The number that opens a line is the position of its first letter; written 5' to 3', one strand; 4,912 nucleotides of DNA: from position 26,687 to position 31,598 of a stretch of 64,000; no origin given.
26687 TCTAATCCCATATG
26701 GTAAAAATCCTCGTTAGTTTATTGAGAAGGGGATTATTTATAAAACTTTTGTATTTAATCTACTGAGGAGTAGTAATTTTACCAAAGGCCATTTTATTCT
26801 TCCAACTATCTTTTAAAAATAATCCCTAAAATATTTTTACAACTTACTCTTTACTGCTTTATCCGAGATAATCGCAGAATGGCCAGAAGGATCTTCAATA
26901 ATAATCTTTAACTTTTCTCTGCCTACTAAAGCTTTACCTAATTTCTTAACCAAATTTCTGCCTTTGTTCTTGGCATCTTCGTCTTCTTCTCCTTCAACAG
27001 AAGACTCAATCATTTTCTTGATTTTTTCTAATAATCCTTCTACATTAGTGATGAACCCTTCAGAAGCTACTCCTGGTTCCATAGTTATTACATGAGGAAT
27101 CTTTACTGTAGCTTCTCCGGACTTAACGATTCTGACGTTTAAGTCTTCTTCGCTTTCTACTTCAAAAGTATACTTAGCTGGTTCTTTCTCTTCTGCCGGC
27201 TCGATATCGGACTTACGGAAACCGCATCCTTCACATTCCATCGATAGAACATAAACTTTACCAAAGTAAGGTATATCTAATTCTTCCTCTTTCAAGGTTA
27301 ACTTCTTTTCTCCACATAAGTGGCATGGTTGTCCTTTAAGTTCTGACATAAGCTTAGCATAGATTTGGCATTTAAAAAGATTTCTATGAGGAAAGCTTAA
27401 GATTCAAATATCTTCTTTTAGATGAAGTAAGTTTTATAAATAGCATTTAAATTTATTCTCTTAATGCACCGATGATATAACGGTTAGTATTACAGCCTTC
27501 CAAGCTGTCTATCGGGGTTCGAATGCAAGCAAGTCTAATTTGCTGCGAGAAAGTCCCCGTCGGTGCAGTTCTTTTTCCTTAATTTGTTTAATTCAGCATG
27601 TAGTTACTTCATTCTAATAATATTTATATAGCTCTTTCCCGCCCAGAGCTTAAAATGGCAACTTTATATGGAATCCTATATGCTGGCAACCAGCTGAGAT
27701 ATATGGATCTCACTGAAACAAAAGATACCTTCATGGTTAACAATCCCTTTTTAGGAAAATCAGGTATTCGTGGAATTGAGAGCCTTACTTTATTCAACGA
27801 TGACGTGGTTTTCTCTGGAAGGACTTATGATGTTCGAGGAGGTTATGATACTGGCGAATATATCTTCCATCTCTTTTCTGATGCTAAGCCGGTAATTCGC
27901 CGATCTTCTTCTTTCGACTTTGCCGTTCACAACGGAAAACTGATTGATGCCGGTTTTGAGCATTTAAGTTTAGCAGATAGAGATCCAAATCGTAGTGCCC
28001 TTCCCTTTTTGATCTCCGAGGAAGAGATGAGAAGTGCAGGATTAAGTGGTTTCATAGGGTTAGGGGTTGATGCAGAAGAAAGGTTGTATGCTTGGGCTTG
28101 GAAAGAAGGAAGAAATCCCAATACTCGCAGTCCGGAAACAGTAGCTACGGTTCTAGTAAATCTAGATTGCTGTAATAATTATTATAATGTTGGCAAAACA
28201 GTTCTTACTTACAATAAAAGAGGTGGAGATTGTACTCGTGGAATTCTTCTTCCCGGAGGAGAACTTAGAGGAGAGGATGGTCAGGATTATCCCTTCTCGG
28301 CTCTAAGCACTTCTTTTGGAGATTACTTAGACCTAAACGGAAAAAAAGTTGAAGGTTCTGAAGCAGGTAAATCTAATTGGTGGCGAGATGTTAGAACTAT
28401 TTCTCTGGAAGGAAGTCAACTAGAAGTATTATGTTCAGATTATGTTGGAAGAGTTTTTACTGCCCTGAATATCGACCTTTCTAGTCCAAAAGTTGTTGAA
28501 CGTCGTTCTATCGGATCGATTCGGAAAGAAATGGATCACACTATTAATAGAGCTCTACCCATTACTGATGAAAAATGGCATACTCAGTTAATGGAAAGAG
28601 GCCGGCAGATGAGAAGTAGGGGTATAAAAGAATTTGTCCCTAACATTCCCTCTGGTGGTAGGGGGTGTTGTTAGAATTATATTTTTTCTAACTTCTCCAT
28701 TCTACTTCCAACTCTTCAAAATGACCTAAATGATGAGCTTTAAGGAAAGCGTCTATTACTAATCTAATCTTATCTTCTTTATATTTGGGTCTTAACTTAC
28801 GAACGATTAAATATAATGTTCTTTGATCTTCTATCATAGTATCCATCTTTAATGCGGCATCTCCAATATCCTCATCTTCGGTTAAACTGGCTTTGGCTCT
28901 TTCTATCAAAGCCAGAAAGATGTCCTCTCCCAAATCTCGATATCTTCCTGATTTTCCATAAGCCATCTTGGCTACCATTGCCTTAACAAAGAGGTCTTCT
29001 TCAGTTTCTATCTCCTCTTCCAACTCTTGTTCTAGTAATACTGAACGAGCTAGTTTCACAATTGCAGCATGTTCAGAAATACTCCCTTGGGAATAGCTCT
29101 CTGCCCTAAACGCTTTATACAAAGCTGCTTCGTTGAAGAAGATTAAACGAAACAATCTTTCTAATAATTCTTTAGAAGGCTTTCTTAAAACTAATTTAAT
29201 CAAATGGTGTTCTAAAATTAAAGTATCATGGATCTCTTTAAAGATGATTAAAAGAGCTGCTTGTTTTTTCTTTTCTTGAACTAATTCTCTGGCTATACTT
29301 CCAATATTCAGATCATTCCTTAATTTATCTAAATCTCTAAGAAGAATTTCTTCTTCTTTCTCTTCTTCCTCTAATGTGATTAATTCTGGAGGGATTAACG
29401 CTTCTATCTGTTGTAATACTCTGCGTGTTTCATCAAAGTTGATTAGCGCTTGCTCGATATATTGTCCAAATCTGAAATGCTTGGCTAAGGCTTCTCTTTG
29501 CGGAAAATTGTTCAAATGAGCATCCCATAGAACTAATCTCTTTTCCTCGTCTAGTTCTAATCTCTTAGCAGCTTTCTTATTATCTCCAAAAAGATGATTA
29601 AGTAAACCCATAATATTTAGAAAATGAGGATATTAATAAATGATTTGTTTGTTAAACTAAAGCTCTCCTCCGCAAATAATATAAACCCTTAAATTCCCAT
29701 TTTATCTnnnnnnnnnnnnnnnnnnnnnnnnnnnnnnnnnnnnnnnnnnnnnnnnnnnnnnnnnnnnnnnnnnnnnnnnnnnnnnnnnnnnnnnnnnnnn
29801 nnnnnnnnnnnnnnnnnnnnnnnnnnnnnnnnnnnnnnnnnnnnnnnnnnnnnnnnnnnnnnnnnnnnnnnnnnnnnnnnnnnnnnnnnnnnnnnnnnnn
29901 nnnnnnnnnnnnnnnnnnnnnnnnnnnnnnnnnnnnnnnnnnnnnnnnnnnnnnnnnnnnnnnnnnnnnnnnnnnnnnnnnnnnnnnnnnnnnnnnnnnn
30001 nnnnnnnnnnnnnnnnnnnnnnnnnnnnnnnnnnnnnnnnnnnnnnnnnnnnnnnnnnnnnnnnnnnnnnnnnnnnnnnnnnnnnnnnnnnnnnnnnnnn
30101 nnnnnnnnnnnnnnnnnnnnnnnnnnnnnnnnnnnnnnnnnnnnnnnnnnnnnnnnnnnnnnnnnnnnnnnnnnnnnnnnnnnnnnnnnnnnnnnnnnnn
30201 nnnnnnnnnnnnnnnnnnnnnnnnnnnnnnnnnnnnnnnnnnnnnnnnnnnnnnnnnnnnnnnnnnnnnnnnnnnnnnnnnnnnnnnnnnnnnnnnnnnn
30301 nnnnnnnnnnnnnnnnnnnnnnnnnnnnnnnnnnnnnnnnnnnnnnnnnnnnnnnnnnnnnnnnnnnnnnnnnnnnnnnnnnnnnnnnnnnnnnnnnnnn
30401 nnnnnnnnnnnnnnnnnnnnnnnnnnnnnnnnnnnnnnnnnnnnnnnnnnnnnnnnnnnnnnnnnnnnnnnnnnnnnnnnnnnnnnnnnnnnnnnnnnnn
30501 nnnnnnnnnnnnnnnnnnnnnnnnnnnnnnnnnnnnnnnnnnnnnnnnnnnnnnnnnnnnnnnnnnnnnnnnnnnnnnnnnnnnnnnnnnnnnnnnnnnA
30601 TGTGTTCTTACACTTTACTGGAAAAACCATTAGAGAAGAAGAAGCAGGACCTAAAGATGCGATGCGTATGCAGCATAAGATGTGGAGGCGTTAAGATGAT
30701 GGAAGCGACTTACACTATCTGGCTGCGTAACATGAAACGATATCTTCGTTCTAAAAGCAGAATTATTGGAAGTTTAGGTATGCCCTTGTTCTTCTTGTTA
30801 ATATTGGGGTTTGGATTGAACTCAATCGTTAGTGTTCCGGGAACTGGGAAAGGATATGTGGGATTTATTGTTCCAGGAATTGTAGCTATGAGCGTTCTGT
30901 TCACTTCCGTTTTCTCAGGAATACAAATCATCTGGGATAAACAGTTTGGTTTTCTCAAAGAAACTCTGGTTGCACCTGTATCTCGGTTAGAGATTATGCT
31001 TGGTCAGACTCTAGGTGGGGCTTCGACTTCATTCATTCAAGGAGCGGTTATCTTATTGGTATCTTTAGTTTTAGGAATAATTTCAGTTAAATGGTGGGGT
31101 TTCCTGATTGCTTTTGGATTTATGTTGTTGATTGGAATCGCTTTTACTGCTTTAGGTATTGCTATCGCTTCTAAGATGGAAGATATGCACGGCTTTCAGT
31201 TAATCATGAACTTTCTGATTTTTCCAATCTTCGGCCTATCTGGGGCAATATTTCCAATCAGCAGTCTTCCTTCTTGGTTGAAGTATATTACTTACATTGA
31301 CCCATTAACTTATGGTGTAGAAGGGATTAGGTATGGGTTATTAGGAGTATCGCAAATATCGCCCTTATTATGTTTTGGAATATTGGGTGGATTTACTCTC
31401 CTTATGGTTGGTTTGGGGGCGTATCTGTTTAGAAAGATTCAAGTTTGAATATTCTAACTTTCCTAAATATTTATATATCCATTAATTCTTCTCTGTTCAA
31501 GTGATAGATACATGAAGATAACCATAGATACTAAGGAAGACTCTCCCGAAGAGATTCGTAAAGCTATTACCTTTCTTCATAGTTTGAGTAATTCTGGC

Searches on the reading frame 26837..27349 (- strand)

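Call 77: search_protein_families(library=pfam, proteins=[window:26837-27349:-], max_evalue=0.00001)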
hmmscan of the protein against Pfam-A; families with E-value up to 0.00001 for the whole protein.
window:26837-27349:- (170 aa): 2 families
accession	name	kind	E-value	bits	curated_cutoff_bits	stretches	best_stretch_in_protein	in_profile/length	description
PF22794.1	jr-ZPR1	-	7.7e-20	71.5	27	1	68-165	1-101/125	ZPR1 jelly-roll domain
PF03367.19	Zn_ribbon_ZPR1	-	5.2e-09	35.8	23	1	8-54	8-53/56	ZPR1 zinc-finger domain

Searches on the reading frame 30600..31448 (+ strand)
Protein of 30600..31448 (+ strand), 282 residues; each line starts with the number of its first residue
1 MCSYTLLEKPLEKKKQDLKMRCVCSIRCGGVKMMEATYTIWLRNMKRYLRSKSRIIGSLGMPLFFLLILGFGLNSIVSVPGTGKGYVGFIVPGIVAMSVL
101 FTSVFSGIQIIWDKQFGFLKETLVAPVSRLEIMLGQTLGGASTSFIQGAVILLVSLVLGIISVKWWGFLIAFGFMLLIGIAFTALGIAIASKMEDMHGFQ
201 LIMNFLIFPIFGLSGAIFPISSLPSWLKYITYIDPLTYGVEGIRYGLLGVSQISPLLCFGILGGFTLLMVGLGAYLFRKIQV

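Call 77: search_protein_families(library=pfam, proteins=[window:30600-31448:+], max_evalue=0.00001)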
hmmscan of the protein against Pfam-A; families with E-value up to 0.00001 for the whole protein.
window:30600-31448:+ (282 aa): 2 families
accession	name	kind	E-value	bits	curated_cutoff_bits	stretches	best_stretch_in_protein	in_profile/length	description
PF01061.29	ABC2_membrane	-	1.1e-37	130.1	26.9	1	37-247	3-210/211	ABC-2 type transporter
PF12698.13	ABC2_membrane_3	-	1.1e-18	67.9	31.6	1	81-274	155-346/347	ABC-2 family transporter protein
